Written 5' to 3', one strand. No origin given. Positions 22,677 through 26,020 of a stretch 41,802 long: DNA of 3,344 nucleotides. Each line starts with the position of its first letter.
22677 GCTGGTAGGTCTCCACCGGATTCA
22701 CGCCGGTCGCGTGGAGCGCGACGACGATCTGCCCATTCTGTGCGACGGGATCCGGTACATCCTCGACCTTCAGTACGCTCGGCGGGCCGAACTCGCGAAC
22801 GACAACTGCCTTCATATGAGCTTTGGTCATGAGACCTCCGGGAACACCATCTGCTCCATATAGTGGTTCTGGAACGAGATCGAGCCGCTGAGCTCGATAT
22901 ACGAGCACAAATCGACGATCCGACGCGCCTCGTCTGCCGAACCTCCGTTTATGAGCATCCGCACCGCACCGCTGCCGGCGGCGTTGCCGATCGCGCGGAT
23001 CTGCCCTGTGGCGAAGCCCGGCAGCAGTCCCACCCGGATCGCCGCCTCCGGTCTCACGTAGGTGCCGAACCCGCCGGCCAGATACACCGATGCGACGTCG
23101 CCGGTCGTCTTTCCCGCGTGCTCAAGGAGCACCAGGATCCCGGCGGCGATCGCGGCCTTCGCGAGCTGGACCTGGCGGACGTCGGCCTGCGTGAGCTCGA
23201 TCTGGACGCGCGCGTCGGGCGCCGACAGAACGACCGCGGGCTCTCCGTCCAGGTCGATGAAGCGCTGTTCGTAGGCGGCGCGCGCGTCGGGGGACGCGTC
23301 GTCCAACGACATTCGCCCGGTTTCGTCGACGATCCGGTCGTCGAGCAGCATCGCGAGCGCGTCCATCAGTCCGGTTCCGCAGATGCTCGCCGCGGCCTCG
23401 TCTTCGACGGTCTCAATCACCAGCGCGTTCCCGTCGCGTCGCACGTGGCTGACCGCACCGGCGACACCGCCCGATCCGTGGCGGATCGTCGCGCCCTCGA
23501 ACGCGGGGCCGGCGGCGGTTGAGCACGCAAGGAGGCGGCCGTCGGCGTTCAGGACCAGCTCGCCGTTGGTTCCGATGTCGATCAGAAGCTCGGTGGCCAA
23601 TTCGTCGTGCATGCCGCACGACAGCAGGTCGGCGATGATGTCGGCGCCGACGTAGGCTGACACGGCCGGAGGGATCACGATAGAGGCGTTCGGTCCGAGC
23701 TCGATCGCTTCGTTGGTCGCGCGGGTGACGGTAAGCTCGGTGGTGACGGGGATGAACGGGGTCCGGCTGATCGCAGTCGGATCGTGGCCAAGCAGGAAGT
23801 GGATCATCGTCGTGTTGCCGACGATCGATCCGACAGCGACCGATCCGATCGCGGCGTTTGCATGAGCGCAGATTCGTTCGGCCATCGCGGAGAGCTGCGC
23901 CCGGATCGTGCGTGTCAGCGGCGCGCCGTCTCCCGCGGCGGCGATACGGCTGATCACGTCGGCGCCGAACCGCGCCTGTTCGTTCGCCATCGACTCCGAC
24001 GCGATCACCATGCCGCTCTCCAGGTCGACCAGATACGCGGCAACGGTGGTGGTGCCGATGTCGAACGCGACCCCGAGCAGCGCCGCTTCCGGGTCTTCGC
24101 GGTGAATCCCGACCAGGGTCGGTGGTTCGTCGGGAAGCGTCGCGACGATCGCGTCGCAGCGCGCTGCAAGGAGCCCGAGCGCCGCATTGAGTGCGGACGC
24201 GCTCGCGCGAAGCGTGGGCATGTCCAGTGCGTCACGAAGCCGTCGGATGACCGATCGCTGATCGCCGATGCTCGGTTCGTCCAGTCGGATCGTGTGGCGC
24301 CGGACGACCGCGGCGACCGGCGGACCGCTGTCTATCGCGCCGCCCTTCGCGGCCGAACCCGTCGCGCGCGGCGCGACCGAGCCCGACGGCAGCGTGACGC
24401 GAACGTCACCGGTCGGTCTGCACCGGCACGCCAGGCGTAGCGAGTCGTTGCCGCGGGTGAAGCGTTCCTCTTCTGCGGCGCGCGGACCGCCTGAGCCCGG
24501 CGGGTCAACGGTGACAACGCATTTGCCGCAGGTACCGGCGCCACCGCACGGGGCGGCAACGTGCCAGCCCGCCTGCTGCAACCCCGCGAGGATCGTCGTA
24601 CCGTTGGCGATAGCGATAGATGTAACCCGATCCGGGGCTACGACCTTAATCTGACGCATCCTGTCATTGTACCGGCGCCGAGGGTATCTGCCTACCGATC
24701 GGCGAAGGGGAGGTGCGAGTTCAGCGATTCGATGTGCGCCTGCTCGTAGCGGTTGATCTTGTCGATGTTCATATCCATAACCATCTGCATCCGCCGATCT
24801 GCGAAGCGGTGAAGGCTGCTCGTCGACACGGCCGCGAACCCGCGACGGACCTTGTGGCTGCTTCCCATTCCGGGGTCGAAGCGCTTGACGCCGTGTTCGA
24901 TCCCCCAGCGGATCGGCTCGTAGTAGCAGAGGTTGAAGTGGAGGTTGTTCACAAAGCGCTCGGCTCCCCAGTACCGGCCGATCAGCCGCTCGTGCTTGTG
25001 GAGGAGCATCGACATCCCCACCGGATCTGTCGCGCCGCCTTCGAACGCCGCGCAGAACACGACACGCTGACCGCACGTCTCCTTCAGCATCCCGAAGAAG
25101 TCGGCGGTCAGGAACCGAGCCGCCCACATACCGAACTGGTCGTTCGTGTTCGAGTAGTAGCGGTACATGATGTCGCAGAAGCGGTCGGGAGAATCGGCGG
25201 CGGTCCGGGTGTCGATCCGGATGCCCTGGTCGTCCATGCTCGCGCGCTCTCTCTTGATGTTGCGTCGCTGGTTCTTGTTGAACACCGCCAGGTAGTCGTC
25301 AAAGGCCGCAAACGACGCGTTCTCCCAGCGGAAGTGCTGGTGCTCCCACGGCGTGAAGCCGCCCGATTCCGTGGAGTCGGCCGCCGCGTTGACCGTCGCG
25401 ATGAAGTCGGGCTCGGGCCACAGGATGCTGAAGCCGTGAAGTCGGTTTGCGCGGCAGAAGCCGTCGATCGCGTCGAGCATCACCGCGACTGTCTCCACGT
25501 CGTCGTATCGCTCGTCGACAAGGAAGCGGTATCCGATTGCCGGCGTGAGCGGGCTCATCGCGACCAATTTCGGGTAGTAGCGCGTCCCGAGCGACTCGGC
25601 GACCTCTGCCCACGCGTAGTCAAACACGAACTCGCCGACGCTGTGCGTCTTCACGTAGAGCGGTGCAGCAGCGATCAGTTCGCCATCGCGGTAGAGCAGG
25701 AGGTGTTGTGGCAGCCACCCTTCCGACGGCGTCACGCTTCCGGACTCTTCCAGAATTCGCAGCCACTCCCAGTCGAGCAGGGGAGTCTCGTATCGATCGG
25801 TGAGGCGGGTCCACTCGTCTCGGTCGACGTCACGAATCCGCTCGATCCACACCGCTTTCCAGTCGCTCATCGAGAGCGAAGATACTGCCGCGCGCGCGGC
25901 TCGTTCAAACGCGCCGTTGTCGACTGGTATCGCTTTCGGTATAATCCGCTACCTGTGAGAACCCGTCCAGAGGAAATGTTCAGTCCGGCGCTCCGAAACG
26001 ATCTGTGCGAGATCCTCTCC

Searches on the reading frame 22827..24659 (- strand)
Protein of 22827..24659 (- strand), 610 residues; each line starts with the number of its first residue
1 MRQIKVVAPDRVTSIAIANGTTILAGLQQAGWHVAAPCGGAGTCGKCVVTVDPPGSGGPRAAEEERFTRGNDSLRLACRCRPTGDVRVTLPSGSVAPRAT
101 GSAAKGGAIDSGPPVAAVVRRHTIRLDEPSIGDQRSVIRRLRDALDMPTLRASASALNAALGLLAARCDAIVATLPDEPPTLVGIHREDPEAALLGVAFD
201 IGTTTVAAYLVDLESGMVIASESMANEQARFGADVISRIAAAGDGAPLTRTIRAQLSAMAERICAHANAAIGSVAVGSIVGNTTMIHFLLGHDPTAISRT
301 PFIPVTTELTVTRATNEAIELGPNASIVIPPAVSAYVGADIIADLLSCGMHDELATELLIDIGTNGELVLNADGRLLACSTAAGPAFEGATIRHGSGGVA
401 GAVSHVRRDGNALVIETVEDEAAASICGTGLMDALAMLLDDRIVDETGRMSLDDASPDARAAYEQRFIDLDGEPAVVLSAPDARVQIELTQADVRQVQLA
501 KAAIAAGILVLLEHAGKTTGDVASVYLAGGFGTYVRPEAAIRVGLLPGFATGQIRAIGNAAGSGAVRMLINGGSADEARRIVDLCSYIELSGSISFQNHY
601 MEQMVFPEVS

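Call 3: search_protein_families(library=pfam, proteins=[window:22827-24659:-], max_evalue=0.01)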
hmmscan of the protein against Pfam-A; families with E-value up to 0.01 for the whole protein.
window:22827-24659:- (610 aa): 4 families
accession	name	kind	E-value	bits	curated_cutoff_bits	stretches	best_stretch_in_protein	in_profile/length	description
PF14574.11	RACo_C_ter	-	4e-66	223.2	27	1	356-608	2-251/261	C-terminal domain of RACo the ASKHA domain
PF17651.6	Raco_middle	-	3.4e-48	163.8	26.8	1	195-352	1-162/163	RACo middle region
PF00111.32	Fer2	-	8.7e-08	32.4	21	1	15-83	10-77/77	2Fe-2S iron-sulfur cluster binding domain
PF17650.6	RACo_linker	-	0.0003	21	26.2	1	117-176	10-70/86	RACo linker region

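Call 4: search_protein_families(library=ncbifam, proteins=[window:22827-24659:-], max_evalue=0.01)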
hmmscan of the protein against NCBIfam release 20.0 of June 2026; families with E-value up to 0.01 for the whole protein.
window:22827-24659:- (610 aa): 5 families
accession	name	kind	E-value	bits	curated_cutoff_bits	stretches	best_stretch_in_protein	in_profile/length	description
NF040756.1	corr_regen_AcsV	exception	5e-95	319.2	800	1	13-603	9-620/632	corrinoid activation/regeneration protein AcsV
TIGR04270.1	Rama_corrin_act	subfamily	3.3e-32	111.6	500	1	196-603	2-413/534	methylamine methyltransferase corrinoid protein reductive activase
TIGR01941.1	nqrF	equivalog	1.7e-09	37.1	295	1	10-92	39-122/405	NADH:ubiquinone reductase (Na(+)-transporting) subunit F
NF004317.0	PRK05713.1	equivalog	2.4e-05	23.7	338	1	14-106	10-96/312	iron-sulfur-binding ferredoxin reductase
NF007964.0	PRK10684.1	equivalog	0.0053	15.8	383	1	5-88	251-332/333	NADH oxidoreductase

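Call 44: find_related_loci(query=window:22827-24659:-, collection=genome_contigs, flank=7000)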
Query window:22827-24659:- (610 aa) in genome_contigs; peptide patterns used: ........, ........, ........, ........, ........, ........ (x = any residue, [..] = any of these).
88 stretches matched a pattern; 1 encode a relative of the query (tblastn E <= 1e-3); 1 distinct loci.
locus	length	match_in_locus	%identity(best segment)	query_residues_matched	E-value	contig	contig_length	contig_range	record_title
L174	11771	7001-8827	94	1-609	0e+0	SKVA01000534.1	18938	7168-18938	MAG: Spirochaetaceae bacterium isolate CSSed162cmB_142 CSSed16-2cmB-6818, whole genome shotgun sequence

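Call 50: search_solved_structures(query=window:22827-24659:-, show_alignments=1, max_evalue=0.001)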
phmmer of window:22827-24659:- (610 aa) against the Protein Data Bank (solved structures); distinct sequences matched with E-value up to 0.001: 5.
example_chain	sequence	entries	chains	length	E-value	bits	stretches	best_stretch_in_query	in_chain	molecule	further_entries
3zyy_X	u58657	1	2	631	1.4e-73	251.9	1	5-607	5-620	IRON-SULFUR CLUSTER BINDING PROTEIN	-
4c1n_I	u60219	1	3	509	5.4e-64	220.2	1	193-607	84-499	IRON-SULFUR CLUSTER BINDING PROTEIN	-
4c1n_K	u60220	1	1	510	5.4e-64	220.2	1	193-607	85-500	IRON-SULFUR CLUSTER BINDING PROTEIN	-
8a1t_F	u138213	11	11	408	7.3e-05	25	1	14-92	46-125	Na(+)-translocating NADH-quinone reductase subunit F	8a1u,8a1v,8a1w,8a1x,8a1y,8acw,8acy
7xk3_F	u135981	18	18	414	7.4e-05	25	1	14-92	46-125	Na(+)-translocating NADH-quinone reductase subunit F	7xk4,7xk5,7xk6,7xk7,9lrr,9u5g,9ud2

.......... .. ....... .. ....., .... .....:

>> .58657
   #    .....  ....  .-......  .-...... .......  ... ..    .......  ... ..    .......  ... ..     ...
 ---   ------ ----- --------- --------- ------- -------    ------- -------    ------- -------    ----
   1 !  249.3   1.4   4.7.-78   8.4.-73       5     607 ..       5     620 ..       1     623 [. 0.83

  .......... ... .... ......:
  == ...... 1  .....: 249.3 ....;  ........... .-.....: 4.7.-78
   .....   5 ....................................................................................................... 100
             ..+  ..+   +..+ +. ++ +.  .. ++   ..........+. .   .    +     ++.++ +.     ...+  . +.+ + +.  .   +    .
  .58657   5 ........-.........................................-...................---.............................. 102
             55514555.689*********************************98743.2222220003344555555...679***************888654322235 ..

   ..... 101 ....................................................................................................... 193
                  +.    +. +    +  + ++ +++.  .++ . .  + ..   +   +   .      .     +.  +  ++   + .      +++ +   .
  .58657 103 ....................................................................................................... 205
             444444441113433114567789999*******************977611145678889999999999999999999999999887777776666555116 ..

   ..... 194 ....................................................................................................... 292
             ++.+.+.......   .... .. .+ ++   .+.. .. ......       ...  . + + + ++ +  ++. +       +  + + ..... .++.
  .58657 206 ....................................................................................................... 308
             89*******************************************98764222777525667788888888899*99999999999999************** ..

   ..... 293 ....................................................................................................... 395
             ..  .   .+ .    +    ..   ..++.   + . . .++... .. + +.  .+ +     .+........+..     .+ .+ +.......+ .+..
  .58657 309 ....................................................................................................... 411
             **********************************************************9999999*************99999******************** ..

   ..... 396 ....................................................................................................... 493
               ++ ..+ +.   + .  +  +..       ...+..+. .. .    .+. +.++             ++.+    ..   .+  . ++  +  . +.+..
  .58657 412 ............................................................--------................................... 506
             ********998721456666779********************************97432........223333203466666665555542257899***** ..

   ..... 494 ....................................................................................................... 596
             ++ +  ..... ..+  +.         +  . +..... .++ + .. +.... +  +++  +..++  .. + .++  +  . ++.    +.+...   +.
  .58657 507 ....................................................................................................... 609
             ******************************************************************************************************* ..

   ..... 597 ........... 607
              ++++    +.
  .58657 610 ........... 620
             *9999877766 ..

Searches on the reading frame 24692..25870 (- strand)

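Call 3: search_protein_families(library=pfam, proteins=[window:24692-25870:-], max_evalue=0.01)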
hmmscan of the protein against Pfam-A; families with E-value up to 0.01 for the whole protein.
window:24692-25870:- (392 aa): 2 families
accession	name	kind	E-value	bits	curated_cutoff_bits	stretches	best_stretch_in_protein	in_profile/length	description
PF04339.18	FemAB_like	-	2.4e-115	386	27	1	12-390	2-368/369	Peptidogalycan biosysnthesis/recognition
PF13480.13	Acetyltransf_6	-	3e-07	31.1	22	1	199-338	1-139/143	Acetyltransferase (GNAT) domain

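Call 4: search_protein_families(library=ncbifam, proteins=[window:24692-25870:-], max_evalue=0.01)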
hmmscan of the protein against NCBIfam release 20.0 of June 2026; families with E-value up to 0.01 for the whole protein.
window:24692-25870:- (392 aa): 0 families
